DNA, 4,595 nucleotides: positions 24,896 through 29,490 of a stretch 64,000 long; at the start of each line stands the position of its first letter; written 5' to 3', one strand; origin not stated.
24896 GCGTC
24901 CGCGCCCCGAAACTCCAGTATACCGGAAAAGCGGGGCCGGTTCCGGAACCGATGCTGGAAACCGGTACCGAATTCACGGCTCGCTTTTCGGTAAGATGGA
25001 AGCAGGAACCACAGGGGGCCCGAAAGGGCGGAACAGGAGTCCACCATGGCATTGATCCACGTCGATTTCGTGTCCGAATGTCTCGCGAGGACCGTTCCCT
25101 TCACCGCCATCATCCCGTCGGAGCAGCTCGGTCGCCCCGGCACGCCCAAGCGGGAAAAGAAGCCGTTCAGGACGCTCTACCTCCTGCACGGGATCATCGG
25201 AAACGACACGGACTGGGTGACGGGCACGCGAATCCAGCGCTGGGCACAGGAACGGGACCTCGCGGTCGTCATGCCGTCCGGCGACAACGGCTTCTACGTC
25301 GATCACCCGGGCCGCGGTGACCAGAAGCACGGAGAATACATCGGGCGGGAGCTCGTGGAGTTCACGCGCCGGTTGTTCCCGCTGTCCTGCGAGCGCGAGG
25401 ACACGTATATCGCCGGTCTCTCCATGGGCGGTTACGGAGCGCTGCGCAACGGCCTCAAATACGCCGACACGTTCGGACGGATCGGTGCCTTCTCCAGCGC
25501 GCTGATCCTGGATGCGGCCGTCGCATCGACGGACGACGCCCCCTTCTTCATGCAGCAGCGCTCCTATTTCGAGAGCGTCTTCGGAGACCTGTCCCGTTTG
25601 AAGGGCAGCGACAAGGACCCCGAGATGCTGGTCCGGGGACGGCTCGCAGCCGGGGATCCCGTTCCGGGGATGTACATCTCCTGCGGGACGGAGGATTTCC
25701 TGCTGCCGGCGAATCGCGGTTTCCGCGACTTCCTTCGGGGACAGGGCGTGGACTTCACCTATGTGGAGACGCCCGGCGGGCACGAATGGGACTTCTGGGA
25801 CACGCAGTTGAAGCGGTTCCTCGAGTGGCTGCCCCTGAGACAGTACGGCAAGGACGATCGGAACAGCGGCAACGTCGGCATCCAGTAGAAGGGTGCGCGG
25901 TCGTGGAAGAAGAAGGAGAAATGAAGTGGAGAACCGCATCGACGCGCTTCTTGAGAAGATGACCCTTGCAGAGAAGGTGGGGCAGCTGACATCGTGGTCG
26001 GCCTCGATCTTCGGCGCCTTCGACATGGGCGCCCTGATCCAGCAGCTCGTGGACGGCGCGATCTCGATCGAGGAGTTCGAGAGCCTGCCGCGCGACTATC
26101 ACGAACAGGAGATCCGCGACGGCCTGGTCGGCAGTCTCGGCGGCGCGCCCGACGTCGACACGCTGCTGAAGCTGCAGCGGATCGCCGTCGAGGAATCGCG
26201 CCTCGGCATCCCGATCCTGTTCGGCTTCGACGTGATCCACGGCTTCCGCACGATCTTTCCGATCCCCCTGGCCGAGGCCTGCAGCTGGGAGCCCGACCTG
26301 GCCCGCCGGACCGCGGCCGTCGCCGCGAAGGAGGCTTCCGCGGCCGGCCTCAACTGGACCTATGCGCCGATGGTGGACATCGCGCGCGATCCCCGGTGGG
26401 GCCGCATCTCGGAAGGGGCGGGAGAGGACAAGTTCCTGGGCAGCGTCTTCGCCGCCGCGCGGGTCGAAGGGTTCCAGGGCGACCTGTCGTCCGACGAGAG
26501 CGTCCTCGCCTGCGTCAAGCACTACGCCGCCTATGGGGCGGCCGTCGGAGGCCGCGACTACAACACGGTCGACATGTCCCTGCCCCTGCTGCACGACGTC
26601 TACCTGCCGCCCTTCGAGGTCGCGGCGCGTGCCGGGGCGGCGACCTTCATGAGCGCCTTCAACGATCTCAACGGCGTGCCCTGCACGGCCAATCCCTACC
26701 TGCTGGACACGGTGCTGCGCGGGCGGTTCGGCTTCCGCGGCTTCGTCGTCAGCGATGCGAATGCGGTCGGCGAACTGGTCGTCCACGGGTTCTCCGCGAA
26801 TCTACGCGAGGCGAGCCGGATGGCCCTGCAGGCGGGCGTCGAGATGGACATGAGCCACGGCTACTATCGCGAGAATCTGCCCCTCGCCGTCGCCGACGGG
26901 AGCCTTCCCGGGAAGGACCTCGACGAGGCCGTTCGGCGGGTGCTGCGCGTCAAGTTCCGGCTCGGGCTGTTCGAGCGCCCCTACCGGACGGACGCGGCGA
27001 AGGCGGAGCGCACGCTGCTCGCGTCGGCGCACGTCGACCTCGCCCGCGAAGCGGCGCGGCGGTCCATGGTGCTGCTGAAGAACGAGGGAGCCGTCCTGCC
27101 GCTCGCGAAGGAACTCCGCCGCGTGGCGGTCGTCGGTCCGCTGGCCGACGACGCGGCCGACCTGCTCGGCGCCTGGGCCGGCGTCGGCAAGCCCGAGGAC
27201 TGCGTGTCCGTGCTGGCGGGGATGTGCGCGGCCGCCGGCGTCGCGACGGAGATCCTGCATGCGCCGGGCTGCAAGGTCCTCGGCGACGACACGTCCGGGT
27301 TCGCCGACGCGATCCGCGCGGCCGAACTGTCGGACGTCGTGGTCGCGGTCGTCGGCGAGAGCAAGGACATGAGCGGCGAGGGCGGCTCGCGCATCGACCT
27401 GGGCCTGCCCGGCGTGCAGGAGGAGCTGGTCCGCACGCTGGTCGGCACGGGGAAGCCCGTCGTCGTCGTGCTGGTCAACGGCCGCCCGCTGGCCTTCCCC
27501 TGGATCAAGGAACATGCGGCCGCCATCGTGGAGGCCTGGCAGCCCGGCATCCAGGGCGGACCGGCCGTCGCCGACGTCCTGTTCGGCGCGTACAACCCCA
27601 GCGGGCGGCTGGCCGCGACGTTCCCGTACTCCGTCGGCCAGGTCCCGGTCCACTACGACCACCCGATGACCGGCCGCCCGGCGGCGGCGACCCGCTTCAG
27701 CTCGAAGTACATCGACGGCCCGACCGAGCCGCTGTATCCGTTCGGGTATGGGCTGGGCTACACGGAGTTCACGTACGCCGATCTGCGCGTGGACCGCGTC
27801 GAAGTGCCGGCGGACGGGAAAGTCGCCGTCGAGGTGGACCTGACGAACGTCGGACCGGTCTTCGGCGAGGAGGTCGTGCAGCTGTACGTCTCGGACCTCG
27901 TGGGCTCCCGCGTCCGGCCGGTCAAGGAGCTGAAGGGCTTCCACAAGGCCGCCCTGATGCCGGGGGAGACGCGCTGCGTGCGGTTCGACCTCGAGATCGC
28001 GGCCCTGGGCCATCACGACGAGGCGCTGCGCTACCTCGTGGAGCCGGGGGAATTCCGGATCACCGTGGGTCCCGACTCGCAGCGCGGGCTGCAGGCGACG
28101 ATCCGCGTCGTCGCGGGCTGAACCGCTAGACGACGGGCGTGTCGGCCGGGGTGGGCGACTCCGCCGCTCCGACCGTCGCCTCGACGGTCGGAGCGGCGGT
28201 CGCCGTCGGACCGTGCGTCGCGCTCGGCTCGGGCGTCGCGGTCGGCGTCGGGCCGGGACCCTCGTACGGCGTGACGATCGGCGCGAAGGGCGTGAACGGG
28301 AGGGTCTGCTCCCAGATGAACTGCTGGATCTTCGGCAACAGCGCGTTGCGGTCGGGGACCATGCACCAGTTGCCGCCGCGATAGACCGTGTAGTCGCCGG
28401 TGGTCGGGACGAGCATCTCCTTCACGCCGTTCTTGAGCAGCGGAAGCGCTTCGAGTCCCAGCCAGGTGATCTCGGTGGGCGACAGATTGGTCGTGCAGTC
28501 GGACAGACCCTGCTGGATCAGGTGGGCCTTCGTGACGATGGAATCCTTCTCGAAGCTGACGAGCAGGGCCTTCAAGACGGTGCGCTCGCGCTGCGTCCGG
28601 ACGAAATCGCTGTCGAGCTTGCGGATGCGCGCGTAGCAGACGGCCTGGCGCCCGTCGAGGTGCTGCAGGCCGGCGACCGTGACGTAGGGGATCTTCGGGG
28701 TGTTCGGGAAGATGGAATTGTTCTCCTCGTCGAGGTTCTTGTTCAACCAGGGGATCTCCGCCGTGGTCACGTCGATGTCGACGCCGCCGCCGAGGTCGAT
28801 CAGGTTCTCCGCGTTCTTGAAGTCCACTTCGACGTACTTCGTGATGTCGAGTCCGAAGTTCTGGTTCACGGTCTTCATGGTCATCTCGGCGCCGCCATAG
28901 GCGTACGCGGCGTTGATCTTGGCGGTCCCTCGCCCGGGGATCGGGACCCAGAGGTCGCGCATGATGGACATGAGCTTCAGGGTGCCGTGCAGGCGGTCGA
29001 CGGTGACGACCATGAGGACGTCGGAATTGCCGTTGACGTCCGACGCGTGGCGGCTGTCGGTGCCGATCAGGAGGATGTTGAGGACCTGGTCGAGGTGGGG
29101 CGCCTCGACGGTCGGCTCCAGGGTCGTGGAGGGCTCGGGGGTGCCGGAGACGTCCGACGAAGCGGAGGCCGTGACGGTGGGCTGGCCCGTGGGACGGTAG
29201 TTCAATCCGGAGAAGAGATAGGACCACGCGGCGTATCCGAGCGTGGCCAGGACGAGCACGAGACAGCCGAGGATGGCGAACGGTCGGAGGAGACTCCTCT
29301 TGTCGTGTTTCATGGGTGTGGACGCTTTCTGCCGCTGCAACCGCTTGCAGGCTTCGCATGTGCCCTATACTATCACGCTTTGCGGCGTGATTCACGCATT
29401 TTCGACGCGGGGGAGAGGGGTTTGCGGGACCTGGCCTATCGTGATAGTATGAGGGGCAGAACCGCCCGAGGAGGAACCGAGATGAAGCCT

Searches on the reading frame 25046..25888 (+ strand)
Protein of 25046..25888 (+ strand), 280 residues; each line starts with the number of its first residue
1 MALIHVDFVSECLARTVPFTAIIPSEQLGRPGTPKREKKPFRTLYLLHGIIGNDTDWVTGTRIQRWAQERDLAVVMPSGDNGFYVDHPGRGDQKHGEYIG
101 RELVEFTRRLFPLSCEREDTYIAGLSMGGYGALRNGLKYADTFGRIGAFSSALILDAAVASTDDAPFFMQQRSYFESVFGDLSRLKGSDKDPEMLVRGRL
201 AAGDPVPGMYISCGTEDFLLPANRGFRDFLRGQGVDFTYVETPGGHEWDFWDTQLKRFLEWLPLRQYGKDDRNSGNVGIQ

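Call 32: search_protein_families(library=pfam, proteins=[window:25046-25888:+], max_evalue=0.0001)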
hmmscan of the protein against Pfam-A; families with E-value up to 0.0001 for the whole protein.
window:25046-25888:+ (280 aa): 2 families
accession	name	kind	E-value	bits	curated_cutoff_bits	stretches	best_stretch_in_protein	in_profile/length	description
PF00756.26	Esterase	-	1.3e-16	61.6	22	1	37-258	20-247/251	Putative esterase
PF12697.13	Abhydrolase_6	-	9.9e-05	23.5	26.3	0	46-248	3-205/217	Alpha/beta hydrolase family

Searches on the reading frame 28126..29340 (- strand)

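Call 33: search_protein_families(library=pfam, proteins=[window:28126-29340:-], max_evalue=0.0001)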
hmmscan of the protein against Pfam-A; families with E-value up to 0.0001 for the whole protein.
window:28126-29340:- (404 aa): 1 family
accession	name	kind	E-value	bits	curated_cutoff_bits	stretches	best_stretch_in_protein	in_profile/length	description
PF03816.19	LytR_cpsA_psr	-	5e-37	127.8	24.6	1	105-261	1-146/150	LytR_cpsA_psr family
